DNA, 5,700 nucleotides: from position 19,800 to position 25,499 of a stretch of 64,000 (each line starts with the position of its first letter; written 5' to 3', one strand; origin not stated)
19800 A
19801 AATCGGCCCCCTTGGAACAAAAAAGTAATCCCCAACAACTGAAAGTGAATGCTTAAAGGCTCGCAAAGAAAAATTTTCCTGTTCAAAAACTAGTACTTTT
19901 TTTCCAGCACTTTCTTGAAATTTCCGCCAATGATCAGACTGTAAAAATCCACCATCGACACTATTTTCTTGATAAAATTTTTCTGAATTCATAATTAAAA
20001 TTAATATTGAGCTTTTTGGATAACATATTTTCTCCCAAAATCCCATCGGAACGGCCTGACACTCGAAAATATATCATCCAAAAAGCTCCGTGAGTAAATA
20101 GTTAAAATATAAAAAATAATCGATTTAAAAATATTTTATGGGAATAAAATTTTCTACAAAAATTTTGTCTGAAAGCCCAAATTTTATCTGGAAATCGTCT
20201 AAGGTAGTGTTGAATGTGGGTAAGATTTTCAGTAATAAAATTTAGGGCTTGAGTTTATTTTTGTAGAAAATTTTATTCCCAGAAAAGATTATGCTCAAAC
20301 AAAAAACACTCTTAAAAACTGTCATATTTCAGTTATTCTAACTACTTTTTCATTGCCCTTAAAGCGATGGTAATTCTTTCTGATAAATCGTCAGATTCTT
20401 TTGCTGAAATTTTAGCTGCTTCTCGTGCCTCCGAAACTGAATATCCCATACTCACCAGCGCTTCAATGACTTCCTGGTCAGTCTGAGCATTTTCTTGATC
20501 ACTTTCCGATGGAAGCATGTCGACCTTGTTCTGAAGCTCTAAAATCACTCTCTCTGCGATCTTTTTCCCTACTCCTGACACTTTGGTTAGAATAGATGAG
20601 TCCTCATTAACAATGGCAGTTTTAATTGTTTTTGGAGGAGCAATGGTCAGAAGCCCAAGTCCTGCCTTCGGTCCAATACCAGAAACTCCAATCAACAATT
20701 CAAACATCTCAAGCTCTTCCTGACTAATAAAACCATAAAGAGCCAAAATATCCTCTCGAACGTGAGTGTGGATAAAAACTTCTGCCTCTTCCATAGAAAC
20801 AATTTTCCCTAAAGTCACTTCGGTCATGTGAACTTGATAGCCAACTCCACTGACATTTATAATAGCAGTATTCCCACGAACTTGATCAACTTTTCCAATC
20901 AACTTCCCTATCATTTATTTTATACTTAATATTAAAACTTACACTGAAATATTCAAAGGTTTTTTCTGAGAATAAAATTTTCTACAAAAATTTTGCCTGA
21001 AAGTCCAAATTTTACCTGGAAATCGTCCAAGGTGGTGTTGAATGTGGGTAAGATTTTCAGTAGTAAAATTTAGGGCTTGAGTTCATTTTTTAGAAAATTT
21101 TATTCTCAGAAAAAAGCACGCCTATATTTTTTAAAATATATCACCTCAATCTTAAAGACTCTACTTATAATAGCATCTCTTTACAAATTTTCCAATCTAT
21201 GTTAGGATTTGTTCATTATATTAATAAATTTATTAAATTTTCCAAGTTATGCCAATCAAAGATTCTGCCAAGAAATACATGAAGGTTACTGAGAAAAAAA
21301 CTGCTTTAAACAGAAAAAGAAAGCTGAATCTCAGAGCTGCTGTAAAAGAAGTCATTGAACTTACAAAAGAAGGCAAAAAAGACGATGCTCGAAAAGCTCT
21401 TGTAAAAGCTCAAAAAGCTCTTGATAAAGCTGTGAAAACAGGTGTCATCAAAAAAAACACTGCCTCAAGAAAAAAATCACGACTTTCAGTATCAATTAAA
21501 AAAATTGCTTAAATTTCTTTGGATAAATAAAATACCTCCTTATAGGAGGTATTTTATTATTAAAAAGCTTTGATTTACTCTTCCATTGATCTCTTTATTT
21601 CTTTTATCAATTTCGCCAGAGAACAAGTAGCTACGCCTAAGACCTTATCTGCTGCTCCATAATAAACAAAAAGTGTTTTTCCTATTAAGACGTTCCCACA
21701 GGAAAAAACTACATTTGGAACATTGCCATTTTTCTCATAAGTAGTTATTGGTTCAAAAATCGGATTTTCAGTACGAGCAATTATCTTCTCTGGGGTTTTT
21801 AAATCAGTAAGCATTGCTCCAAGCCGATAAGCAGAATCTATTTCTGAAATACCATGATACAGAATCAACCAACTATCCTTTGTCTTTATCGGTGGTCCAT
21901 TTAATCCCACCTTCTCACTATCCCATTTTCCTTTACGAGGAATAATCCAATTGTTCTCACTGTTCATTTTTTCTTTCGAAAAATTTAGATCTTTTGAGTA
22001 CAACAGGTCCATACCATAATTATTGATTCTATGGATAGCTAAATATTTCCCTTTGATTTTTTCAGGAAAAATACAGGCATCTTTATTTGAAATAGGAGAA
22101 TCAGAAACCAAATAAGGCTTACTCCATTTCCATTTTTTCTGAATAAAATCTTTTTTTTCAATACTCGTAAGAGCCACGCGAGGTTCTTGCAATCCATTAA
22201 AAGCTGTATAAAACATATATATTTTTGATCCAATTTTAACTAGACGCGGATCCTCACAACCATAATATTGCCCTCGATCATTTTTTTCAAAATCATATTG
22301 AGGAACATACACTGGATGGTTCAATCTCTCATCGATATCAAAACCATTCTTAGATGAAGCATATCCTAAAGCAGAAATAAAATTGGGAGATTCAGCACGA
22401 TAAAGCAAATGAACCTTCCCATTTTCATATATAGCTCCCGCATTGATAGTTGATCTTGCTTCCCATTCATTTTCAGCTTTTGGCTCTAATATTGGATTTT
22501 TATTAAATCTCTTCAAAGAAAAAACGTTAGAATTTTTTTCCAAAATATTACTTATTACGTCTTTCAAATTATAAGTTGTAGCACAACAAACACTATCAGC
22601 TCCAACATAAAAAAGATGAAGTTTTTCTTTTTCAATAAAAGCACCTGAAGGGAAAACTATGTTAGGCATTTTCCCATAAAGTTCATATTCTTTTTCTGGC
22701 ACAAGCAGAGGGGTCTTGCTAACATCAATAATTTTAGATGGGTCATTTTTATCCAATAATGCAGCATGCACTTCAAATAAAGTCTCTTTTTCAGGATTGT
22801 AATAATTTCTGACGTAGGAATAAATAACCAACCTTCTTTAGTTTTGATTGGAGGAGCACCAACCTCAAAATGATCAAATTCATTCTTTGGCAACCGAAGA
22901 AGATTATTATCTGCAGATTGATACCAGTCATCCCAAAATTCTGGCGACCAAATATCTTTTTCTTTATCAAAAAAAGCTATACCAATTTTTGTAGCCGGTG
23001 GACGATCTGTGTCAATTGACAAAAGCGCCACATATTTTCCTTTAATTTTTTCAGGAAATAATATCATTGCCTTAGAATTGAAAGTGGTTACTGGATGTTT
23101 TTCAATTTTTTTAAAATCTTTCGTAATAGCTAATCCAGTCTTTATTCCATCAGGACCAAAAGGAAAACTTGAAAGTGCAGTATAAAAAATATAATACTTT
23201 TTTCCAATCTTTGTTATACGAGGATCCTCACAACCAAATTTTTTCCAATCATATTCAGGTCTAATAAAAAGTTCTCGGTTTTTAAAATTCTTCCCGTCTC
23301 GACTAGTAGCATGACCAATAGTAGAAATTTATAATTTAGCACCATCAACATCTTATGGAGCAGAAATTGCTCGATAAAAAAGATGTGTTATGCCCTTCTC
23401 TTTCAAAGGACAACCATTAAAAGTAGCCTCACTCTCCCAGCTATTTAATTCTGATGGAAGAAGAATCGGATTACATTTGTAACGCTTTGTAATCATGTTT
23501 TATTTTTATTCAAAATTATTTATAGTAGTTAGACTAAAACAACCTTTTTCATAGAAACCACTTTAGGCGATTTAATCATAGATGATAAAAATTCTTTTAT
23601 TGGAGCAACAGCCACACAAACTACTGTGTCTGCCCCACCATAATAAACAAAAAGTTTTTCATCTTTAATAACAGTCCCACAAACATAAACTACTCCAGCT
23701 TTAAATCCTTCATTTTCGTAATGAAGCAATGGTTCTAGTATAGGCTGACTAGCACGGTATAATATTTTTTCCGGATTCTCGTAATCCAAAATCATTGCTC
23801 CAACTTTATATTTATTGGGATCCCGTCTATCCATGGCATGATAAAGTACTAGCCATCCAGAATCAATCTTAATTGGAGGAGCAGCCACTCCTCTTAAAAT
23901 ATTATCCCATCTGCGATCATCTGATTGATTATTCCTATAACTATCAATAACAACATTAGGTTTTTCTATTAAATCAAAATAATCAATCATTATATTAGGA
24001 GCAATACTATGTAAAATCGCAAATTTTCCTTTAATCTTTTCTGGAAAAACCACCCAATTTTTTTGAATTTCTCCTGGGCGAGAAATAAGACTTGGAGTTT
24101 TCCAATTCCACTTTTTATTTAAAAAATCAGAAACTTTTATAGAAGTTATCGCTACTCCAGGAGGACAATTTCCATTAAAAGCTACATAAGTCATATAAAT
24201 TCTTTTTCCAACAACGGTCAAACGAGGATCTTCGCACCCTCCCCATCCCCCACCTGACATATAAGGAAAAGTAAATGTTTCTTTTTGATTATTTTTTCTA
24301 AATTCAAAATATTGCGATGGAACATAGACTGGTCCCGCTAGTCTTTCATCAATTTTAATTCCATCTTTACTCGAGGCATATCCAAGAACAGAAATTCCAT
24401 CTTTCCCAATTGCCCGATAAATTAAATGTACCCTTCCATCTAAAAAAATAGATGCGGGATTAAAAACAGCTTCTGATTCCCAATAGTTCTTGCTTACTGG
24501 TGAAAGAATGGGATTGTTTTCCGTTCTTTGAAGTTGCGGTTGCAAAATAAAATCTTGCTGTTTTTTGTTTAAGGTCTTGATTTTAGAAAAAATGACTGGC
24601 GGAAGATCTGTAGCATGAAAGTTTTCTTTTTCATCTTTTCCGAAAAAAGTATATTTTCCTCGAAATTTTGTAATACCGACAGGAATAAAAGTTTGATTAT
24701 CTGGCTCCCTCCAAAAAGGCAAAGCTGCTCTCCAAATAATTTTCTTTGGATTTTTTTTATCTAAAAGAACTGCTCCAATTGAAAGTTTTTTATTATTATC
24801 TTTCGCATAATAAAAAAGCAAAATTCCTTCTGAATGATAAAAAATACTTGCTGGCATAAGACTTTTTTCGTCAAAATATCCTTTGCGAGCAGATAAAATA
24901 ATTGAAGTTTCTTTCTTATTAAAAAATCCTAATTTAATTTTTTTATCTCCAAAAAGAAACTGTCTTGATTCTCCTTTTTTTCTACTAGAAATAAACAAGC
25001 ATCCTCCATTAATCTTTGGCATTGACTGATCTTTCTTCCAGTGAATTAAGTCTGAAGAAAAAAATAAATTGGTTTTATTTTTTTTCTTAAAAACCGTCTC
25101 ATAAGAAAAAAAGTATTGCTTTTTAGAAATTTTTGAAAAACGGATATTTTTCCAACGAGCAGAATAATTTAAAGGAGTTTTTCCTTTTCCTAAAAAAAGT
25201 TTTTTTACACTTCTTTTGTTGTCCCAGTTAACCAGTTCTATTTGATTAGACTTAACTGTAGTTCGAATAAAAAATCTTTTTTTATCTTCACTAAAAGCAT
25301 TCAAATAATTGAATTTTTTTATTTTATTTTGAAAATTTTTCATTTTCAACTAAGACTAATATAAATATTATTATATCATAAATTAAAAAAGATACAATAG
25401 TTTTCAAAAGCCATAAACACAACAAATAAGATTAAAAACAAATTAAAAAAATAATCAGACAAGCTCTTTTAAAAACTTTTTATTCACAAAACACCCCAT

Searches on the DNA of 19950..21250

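Call 70: search_rna_families(source=window, start=19950, end=21250, threshold=evalue, max_evalue=1)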
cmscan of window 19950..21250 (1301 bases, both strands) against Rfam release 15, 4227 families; matches with E-value up to 1: 7.
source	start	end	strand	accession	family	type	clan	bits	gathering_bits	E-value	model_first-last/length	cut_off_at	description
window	20961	21114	+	RF04128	MIR8562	Gene; miRNA;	-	27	211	0.016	1-242/242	no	MIR8562 microRNA precursor family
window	20146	20251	-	RF02730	JA02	Gene; sRNA;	-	25.4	49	0.7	1-116/116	no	Aggregatibacter sRNA JA02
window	20961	21114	-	RF04128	MIR8562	Gene; miRNA;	-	25.2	211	0.039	1-242/242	no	MIR8562 microRNA precursor family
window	20140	20280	+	RF04128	MIR8562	Gene; miRNA;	-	24.3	211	0.061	61-182/242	no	MIR8562 microRNA precursor family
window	20134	20286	-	RF04128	MIR8562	Gene; miRNA;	-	22.3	211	0.17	1-242/242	no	MIR8562 microRNA precursor family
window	20009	20088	-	RF03583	MIR781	Gene; miRNA;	-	21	88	0.61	9-85/94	no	MIR781 microRNA precursor family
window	20010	20087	-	RF04149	MIR447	Gene; miRNA;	-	17.5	200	0.9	1-236/236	no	MIR447 microRNA precursor family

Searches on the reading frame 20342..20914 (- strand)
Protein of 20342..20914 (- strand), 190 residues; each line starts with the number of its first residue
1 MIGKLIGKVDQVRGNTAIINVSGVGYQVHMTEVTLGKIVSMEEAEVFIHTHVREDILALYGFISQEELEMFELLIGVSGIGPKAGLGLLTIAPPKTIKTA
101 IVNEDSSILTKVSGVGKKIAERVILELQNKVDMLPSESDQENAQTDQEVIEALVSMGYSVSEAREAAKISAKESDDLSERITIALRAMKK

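Call 10: search_protein_families(library=pfam, proteins=[window:20342-20914:-], max_evalue=0.001)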
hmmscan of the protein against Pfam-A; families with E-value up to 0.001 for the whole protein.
window:20342-20914:- (190 aa): 3 families
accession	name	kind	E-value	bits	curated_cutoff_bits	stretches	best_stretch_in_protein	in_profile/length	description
PF01330.27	RuvA_N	-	5.7e-17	62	23.6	1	1-61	1-61/61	RuvA N terminal domain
PF14520.12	HHH_5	-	2.2e-13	50.9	27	1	71-128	1-56/57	Helix-hairpin-helix domain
PF00627.37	UBA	-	0.0005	20.3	22.4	0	146-167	2-23/37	UBA/TS-N domain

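Call 11: search_protein_families(library=ncbifam, proteins=[window:20342-20914:-], max_evalue=0.001)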
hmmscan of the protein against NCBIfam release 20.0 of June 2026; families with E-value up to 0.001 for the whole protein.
window:20342-20914:- (190 aa): 2 families
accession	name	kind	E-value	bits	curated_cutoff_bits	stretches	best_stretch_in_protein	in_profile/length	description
TIGR00084.2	ruvA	equivalog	1.5e-52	178.2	85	1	1-185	1-201/202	Holliday junction branch migration protein RuvA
NF011194.0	PRK14600.1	equivalog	4.4e-37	127.6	180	1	1-188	1-186/188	Holliday junction branch migration protein RuvA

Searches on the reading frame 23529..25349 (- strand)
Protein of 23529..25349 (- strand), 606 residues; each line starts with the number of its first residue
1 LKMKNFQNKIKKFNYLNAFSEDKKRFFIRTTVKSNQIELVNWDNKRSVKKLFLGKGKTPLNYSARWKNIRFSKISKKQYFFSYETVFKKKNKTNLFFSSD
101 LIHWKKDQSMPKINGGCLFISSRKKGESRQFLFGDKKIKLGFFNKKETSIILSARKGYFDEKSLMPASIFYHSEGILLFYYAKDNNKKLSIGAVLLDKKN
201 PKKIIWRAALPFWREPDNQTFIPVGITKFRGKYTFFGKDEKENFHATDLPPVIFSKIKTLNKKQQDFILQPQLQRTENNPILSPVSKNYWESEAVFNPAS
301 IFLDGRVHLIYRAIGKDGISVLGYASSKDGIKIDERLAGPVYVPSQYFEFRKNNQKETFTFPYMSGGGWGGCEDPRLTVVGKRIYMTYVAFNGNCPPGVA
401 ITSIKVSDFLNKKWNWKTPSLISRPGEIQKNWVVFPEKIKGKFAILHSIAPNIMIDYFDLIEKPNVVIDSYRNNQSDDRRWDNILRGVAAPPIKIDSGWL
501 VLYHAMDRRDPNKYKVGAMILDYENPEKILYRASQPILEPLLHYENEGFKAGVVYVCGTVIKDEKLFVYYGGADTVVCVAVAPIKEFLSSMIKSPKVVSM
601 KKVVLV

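Call 46: search_protein_families(library=pfam, proteins=[window:23529-25349:-], max_evalue=0.0001)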
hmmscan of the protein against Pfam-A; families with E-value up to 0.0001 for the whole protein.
window:23529-25349:- (606 aa): 1 family
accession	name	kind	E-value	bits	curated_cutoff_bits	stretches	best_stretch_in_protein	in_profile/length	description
PF04041.19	Glyco_hydro_130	-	2.9e-46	158.3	26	1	275-589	4-316/320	beta-1,4-mannooligosaccharide phosphorylase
